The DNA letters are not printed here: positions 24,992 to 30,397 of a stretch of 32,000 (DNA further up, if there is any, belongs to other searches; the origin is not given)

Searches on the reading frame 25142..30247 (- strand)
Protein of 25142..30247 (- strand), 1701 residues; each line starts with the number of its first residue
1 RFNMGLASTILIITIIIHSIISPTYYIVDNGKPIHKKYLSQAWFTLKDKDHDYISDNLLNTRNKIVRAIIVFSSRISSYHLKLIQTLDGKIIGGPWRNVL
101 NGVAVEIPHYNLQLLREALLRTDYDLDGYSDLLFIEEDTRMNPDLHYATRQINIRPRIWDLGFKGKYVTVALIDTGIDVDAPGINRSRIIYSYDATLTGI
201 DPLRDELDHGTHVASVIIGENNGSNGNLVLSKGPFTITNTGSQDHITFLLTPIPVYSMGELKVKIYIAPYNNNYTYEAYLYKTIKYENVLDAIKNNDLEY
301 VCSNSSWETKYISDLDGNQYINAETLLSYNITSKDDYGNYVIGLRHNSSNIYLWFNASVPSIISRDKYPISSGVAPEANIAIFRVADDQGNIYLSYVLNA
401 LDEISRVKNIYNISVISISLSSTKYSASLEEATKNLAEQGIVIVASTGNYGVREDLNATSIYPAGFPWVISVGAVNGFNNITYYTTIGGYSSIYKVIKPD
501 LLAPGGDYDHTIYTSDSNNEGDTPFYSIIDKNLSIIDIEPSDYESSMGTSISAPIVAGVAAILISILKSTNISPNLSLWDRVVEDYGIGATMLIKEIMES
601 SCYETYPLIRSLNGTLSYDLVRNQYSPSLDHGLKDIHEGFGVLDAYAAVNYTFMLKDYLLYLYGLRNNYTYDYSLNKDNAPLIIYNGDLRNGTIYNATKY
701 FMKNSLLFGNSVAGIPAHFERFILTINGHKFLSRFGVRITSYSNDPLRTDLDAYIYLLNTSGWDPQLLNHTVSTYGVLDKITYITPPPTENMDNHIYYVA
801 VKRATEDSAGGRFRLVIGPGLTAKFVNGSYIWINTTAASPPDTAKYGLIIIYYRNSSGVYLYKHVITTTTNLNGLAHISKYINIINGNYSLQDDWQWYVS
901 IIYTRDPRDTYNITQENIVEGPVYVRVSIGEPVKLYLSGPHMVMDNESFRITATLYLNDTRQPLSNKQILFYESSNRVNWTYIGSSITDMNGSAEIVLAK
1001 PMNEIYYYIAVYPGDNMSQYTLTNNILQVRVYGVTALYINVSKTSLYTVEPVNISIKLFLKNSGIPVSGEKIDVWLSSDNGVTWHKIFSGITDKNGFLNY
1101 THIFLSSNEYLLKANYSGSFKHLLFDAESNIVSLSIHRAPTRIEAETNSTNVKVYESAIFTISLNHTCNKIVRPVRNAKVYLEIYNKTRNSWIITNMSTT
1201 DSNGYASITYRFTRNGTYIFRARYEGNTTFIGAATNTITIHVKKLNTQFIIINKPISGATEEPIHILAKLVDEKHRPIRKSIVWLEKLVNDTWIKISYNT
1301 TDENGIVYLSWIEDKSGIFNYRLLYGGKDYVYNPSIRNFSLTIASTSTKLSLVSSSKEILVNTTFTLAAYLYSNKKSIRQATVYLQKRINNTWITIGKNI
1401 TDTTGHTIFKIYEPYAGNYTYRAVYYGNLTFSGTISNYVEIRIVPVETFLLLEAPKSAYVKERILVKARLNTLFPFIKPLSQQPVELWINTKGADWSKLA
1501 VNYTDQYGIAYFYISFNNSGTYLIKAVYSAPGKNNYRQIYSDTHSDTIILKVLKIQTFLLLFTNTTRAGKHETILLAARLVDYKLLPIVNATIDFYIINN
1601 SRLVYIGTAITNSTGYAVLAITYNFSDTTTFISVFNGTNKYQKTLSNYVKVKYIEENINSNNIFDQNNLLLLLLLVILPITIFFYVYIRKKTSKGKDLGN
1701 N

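Call 78: search_protein_families(library=pfam, proteins=[window:25142-30247:-], max_evalue=0.0001)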
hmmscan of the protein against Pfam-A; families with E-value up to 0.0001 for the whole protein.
window:25142-30247:- (1701 aa): 4 families
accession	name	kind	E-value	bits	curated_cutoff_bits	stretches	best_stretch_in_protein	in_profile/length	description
PF00082.27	Peptidase_S8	-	1.4e-30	107.1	21.8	2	369-568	72-258/288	Subtilase family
PF02369.22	Big_1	-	1.5e-19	70.3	34.9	0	1174-1236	32-88/93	Bacterial Ig-like domain (group 1)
PF16640.11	Big_3_5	-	1.6e-11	45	35.5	0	1151-1242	7-87/88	Bacterial Ig-like domain (group 3)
PF24695.1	PITM1-3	-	1.5e-09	38.4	27.7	0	1067-1101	32-67/98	PITM 1-3, beta-sandwich domain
